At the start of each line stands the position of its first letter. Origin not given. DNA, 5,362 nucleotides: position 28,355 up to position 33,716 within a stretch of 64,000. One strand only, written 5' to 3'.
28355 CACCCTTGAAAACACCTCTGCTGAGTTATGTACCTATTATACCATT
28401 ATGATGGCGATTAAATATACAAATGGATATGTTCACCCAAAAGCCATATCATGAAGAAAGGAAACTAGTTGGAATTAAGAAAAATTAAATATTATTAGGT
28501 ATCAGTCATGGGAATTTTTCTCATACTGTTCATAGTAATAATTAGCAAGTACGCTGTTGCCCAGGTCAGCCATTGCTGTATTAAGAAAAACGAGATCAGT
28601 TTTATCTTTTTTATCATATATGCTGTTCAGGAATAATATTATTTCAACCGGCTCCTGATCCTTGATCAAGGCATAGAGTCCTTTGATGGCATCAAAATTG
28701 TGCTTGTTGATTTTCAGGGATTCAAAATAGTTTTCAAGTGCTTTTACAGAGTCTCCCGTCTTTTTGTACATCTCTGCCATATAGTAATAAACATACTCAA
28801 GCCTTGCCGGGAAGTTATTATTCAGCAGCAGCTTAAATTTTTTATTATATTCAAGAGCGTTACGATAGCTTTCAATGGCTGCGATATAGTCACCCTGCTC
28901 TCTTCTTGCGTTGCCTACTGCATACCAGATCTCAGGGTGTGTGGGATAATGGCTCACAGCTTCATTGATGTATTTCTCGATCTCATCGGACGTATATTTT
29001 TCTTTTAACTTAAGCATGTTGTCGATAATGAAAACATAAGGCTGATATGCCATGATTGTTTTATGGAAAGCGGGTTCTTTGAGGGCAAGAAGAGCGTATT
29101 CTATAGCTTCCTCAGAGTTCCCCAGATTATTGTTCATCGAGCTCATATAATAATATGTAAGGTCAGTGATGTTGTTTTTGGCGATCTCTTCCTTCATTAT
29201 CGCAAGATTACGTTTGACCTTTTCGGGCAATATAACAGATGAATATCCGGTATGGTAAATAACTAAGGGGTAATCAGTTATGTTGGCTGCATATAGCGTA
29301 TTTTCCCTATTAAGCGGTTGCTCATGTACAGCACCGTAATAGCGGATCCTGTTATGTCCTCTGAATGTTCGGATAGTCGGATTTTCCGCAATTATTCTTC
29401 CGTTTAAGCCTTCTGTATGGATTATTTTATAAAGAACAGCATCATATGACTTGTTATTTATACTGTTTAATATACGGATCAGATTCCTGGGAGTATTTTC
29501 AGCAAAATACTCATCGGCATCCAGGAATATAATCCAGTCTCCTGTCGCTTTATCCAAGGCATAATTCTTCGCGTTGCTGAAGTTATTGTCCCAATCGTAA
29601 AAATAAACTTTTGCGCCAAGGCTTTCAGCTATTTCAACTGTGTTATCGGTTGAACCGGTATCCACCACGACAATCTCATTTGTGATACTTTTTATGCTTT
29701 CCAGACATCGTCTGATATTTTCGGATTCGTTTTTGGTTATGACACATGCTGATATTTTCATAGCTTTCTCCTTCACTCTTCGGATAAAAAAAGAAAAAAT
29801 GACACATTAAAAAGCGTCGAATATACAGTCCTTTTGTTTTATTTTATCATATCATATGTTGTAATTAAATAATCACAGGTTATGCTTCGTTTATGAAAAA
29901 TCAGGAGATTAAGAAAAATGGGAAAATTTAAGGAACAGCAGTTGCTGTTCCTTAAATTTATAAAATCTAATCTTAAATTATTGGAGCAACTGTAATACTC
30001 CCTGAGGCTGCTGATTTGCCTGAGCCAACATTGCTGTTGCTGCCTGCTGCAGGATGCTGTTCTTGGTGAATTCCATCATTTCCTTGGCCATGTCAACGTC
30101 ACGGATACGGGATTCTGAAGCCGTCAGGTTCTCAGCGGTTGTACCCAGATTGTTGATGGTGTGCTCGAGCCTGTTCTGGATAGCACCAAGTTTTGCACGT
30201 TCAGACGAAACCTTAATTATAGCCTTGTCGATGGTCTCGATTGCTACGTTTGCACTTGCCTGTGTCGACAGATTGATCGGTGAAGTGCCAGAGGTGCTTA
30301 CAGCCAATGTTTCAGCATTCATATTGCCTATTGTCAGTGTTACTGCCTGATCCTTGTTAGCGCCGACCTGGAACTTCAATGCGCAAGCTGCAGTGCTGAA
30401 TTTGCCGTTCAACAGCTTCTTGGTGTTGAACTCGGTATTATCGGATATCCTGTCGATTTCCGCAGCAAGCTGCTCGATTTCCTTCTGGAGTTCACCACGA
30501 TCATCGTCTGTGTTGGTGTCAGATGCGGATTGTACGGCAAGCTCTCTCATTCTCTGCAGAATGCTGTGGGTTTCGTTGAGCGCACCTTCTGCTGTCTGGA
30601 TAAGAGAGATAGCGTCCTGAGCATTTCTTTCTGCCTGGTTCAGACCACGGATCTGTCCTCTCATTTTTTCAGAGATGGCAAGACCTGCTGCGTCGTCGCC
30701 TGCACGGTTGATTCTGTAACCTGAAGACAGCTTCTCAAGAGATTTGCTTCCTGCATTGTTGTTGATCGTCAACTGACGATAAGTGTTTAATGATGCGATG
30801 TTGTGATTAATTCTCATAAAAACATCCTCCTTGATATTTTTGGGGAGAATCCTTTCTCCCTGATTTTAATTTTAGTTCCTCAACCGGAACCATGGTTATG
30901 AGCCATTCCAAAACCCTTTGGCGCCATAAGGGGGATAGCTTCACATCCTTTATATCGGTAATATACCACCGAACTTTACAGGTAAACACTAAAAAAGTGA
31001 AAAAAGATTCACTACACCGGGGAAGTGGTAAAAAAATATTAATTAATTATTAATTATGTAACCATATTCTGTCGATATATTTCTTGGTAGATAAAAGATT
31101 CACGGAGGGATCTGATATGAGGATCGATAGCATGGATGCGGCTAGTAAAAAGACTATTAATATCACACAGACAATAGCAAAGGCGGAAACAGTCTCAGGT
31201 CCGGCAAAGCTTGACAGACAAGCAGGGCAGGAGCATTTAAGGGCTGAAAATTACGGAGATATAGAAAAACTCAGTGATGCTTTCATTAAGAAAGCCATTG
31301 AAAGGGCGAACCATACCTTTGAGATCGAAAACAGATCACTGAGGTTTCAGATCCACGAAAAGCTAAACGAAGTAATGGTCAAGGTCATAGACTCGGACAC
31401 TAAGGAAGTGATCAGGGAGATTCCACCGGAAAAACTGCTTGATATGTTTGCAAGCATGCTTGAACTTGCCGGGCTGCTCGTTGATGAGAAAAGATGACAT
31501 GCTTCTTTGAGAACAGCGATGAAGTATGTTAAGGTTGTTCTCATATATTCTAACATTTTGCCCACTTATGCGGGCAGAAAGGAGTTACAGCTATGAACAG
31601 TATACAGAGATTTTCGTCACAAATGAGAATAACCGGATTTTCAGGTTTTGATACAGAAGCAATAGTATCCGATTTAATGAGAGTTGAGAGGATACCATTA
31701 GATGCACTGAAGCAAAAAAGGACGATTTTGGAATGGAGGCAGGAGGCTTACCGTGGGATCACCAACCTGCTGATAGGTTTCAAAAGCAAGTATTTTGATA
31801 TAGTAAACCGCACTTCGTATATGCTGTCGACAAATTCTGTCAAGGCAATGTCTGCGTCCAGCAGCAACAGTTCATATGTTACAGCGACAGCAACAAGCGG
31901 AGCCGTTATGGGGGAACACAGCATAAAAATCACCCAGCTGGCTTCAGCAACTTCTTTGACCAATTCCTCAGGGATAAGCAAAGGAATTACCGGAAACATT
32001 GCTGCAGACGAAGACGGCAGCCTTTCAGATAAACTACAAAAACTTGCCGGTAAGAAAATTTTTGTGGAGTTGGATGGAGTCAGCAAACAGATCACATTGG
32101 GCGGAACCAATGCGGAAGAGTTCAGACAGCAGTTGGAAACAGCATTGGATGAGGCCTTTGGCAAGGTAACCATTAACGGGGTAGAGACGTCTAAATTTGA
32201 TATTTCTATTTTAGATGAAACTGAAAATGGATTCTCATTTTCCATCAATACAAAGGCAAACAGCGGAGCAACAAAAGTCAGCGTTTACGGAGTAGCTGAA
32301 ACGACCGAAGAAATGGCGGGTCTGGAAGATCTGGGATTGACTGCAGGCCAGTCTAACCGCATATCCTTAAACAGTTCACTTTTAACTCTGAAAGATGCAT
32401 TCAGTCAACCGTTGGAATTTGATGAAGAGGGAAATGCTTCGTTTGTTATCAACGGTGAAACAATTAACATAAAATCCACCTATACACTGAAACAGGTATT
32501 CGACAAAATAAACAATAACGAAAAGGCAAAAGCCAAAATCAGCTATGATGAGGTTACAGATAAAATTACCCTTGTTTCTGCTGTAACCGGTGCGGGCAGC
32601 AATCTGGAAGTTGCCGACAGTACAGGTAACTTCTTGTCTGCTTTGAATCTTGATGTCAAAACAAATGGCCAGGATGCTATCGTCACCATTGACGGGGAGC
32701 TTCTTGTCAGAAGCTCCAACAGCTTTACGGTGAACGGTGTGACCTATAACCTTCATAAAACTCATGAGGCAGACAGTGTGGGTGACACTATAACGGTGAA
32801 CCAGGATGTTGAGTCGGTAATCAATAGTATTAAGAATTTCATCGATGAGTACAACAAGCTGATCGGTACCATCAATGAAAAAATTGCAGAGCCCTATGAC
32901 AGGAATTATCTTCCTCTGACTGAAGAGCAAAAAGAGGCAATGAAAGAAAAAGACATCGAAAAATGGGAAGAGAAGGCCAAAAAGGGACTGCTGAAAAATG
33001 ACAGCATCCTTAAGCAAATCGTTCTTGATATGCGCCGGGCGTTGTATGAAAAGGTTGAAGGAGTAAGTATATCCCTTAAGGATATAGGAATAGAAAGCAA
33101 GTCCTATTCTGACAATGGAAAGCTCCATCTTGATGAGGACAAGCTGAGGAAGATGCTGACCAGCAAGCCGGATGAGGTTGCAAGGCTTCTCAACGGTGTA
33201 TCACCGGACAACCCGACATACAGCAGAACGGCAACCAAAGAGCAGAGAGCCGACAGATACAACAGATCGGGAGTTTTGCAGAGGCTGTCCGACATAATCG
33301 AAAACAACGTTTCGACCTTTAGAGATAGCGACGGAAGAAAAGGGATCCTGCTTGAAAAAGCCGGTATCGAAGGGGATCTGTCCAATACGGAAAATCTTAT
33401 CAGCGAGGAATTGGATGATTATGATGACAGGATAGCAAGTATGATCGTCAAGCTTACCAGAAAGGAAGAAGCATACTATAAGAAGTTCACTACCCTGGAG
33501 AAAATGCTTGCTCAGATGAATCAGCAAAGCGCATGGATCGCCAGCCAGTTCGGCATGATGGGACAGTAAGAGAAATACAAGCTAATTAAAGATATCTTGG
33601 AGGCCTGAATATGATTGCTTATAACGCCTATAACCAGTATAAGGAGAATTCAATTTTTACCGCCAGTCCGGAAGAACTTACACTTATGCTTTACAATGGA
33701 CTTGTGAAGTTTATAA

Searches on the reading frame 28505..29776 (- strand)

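Call 55: search_protein_families(library=pfam, proteins=[window:28505-29776:-], max_evalue=0.00001)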
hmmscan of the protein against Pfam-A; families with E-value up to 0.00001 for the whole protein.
window:28505-29776:- (424 aa): 10 families
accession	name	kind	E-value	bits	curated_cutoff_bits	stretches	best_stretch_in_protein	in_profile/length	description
PF00535.33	Glycos_transf_2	-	1.6e-26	93.6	23.3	1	9-137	1-138/168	Glycosyl transferase family 2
PF00515.34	TPR_1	-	1.5e-11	44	27.8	0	281-313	1-33/34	Tetratricopeptide repeat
PF07719.23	TPR_2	-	1.9e-09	37.4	27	0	281-313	1-33/34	Tetratricopeptide repeat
PF13704.12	Glyco_tranf_2_4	-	3.5e-08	34.3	27.5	1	15-95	1-88/98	Glycosyl transferase family 2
PF13428.12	TPR_14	-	3e-07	30.9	23.5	0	281-309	1-29/44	Tetratricopeptide repeat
PF13181.12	TPR_8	-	5e-07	29.8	25.7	0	282-313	2-33/34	Tetratricopeptide repeat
PF13429.12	TPR_15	-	6.2e-07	29.6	26.2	0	325-423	144-246/280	Tetratricopeptide repeat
PF13431.12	TPR_17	-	1.4e-06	28.5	24.4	0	271-302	3-34/34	Tetratricopeptide repeat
PF10111.15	Glyco_tranf_2_2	-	3.2e-06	27.3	27.3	1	20-106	14-109/276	Glycosyltransferase like family 2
PF13414.12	TPR_11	-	4.5e-06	26.7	26.8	0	288-313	1-26/42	TPR repeat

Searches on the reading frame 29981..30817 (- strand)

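Call 55: search_protein_families(library=pfam, proteins=[window:29981-30817:-], max_evalue=0.00001)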
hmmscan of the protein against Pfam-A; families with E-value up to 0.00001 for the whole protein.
window:29981-30817:- (279 aa): 2 families
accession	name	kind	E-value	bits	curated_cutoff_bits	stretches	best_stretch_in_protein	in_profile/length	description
PF00669.25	Flagellin_N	-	6e-50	169.4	26.6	1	3-139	1-137/139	Bacterial flagellin N-terminal helical region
PF00700.27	Flagellin_C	-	4.6e-32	110.6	23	1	193-278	1-86/86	Bacterial flagellin C-terminal helical region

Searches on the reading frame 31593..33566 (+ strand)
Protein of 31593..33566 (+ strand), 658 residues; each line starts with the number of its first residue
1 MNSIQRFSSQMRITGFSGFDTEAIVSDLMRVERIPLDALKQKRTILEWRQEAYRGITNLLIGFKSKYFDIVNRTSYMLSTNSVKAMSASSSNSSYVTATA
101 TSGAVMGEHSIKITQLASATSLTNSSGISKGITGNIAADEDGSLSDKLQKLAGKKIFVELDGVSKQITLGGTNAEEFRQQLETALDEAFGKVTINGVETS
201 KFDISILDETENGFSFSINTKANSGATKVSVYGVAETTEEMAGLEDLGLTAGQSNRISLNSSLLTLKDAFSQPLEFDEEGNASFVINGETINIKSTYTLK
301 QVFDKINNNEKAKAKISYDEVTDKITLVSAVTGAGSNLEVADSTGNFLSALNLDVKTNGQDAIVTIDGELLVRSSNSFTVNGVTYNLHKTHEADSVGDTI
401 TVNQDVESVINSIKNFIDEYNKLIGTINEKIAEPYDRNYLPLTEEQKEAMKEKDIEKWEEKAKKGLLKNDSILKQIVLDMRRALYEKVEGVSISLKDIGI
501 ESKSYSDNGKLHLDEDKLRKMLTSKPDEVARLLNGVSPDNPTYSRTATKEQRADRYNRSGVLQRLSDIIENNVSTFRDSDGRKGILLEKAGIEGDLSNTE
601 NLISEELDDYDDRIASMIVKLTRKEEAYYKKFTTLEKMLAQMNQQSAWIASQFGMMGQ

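Call 55: search_protein_families(library=pfam, proteins=[window:31593-33566:+], max_evalue=0.00001)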
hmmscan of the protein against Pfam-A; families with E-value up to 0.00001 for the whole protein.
window:31593-33566:+ (658 aa): 2 families
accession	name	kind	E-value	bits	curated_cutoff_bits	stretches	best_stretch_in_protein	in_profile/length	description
PF07195.17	FliD_C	-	5e-48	164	25.4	1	359-644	1-236/236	Flagellar hook-associated protein 2 C-terminus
PF02465.23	FliD_N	-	6.7e-26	91.2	24.8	1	17-119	1-96/97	Flagellar hook-associated protein 2 N-terminus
